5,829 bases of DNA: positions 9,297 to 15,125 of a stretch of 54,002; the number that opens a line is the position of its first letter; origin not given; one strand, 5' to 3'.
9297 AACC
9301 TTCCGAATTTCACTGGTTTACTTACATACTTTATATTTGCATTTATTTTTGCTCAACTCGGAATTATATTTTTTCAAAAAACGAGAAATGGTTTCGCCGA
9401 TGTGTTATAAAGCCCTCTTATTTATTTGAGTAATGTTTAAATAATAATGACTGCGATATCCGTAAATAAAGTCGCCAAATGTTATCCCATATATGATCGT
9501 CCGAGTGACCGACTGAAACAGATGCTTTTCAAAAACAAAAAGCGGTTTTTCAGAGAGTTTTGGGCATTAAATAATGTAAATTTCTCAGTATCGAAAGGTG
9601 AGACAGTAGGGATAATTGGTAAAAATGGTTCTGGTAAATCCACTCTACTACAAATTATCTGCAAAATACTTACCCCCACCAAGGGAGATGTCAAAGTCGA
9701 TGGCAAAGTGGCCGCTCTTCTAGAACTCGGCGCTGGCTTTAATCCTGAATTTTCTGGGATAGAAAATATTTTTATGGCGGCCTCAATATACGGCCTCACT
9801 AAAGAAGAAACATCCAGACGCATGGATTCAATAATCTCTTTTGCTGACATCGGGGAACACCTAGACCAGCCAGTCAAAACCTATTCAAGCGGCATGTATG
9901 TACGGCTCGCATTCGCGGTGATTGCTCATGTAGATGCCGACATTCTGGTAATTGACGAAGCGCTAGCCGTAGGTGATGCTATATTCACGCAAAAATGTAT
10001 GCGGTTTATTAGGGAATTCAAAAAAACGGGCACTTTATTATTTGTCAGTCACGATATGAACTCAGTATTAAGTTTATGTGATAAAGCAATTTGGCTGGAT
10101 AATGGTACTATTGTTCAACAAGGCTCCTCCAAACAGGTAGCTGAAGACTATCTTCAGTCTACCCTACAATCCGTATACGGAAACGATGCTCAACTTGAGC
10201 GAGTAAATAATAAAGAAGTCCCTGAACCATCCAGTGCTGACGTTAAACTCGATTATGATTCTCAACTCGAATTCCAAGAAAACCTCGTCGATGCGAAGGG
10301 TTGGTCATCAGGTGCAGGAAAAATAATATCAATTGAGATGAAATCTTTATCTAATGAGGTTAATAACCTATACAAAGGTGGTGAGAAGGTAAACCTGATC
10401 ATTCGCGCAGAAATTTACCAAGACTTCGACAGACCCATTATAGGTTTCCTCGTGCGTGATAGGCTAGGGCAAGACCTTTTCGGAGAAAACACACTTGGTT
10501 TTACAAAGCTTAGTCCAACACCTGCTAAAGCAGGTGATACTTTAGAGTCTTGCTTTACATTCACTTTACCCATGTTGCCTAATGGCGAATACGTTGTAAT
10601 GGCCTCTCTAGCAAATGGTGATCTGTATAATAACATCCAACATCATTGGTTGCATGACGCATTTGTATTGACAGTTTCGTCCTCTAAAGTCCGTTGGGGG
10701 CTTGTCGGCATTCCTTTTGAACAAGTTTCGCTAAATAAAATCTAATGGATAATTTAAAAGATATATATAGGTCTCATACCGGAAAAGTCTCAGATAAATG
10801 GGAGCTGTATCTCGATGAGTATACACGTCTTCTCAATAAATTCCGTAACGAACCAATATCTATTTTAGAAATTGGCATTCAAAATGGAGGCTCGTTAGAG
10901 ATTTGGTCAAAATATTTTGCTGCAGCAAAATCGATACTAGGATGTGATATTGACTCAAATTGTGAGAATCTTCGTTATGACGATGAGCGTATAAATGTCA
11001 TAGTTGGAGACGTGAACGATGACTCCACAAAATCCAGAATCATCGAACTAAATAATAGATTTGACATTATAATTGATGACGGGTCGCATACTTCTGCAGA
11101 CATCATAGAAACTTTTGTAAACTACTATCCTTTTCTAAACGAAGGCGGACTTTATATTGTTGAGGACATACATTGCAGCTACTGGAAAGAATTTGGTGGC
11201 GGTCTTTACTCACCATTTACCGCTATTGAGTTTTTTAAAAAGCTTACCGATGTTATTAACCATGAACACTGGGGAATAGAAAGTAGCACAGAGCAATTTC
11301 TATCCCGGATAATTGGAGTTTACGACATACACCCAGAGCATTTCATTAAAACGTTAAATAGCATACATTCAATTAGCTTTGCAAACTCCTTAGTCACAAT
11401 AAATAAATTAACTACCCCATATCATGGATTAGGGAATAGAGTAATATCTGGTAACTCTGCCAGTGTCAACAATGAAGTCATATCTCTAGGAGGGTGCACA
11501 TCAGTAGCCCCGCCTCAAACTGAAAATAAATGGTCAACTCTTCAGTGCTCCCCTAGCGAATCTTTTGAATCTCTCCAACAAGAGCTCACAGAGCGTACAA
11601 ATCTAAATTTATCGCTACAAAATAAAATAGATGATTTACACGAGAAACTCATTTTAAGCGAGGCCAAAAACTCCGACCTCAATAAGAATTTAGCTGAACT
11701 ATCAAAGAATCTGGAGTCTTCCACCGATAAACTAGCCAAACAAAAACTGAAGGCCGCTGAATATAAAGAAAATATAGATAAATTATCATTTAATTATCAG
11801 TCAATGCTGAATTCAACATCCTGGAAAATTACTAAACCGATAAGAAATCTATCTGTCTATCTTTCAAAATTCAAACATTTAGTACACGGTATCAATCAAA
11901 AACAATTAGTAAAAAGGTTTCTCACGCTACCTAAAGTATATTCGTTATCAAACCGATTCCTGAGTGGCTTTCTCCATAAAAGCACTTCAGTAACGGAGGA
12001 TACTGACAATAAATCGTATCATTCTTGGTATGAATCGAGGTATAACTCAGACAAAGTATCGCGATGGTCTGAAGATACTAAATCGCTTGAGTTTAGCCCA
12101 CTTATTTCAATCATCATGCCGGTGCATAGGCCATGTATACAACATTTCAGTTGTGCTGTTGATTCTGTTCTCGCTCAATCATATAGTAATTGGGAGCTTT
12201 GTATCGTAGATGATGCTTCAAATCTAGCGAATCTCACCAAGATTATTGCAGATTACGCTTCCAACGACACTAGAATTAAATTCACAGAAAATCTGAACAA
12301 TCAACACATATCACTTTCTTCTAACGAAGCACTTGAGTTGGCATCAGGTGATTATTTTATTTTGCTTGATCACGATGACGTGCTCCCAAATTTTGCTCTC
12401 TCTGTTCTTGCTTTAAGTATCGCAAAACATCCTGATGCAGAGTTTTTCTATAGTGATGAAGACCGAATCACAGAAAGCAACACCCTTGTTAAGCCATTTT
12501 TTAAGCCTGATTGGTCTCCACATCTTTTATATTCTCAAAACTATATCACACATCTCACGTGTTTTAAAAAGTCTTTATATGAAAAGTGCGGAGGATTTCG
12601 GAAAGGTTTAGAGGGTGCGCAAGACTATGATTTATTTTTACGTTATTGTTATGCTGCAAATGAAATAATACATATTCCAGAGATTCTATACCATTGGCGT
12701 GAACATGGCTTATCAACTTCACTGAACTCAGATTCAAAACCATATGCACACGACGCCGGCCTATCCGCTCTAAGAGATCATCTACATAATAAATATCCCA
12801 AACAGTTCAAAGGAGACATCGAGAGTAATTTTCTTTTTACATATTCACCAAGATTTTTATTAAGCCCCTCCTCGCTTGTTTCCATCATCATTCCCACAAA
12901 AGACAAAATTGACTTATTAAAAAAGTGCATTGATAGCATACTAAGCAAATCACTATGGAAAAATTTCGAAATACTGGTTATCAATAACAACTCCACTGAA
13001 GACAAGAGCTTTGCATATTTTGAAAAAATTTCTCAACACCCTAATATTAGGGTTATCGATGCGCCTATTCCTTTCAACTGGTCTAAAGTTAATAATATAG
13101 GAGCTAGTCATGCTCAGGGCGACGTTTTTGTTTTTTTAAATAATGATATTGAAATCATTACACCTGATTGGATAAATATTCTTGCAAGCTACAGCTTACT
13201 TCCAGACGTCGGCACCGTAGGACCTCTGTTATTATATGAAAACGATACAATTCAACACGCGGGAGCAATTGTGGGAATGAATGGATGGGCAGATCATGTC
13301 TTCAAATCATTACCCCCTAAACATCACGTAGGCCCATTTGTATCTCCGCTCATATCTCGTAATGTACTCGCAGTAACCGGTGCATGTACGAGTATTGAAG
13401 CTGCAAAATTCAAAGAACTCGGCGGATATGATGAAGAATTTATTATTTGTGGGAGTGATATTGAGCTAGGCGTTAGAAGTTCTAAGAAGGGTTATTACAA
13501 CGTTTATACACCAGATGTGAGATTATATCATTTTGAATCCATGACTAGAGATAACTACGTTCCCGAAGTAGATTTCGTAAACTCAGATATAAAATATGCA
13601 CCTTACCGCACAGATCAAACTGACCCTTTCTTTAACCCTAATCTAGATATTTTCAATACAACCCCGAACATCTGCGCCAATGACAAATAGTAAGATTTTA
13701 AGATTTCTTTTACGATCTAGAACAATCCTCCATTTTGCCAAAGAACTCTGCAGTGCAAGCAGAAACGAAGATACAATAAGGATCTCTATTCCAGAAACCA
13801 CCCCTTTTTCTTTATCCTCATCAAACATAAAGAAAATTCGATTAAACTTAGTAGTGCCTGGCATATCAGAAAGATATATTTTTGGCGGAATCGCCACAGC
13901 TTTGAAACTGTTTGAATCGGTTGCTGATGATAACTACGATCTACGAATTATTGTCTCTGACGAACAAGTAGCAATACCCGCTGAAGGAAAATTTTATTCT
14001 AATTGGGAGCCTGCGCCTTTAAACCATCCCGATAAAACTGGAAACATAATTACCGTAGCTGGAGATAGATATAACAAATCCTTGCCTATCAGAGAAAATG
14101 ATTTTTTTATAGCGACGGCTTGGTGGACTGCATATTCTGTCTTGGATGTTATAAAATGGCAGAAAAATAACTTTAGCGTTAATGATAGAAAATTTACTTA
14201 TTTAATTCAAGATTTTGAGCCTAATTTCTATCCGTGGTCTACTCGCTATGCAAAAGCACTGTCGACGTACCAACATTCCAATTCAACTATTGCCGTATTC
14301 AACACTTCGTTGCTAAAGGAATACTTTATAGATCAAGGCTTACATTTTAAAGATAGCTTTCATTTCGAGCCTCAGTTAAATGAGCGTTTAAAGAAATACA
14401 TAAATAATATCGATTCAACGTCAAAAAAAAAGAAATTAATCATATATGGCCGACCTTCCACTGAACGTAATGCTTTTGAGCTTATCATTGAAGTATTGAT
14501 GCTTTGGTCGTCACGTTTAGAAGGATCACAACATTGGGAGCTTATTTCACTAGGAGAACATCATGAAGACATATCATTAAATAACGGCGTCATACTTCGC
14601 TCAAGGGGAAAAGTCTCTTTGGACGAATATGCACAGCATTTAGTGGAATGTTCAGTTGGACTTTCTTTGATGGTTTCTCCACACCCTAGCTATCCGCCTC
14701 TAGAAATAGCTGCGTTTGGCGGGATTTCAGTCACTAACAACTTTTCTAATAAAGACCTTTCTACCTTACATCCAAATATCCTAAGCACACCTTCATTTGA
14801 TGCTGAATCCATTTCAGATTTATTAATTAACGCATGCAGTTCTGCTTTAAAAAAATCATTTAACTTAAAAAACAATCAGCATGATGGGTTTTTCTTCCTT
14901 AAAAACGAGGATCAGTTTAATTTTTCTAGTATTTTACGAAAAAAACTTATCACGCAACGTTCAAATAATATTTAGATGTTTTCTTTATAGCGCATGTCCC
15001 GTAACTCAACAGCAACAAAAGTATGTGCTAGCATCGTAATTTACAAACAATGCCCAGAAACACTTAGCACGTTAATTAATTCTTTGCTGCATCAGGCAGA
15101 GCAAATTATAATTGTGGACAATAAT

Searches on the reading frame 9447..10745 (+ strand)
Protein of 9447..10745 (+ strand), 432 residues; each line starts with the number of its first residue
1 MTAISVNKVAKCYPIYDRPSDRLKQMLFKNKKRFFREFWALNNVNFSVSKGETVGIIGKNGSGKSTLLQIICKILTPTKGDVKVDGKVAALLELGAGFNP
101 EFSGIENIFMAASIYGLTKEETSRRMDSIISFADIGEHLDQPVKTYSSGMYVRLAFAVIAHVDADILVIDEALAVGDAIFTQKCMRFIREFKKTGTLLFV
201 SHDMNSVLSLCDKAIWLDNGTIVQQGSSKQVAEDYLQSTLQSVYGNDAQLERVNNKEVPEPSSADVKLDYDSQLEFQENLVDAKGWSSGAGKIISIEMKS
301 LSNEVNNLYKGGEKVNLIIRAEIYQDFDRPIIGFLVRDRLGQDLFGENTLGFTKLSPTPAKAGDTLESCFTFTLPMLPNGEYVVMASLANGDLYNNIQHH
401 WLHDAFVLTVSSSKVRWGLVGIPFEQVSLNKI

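Call 63: search_protein_families(library=pfam, proteins=[window:9447-10745:+], max_evalue=0.00001)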
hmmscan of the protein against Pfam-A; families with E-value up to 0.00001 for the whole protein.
window:9447-10745:+ (432 aa): 2 families
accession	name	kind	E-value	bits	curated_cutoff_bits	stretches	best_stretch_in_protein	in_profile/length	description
PF14524.12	Wzt_C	-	9.8e-29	100.6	30.4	1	284-421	3-142/143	Wzt C-terminal domain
PF00005.33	ABC_tran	-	3.5e-23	83.1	25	1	41-173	1-136/137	ABC transporter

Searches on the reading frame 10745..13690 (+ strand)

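Call 63: search_protein_families(library=pfam, proteins=[window:10745-13690:+], max_evalue=0.00001)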
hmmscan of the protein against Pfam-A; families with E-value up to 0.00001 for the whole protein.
window:10745-13690:+ (981 aa): 4 families
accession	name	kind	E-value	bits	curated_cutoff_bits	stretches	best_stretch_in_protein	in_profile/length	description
PF00535.33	Glycos_transf_2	-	9.1e-39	133.5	23.3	2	713-819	1-105/168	Glycosyl transferase family 2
PF10111.15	Glyco_tranf_2_2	-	5.7e-12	46.1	27.3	1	729-912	16-199/276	Glycosyltransferase like family 2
PF13641.12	Glyco_tranf_2_3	-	1.3e-11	45.4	27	1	712-932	3-214/230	Glycosyltransferase like family 2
PF13578.12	Methyltransf_24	-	3.4e-06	28.3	26.3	1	41-142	1-105/105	Methyltransferase domain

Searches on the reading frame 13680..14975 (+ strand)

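Call 63: search_protein_families(library=pfam, proteins=[window:13680-14975:+], max_evalue=0.00001)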
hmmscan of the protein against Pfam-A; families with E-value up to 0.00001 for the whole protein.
window:13680-14975:+ (431 aa): 2 families
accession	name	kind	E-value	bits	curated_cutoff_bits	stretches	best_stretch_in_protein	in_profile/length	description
PF21374.3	WsaF_N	-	9.3e-52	175.7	27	1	54-209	1-155/156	WsaF, N-terminal domain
PF22772.2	WsaF_C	-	4.8e-46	156.3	27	1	251-381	1-131/133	WsaF, C-terminal domain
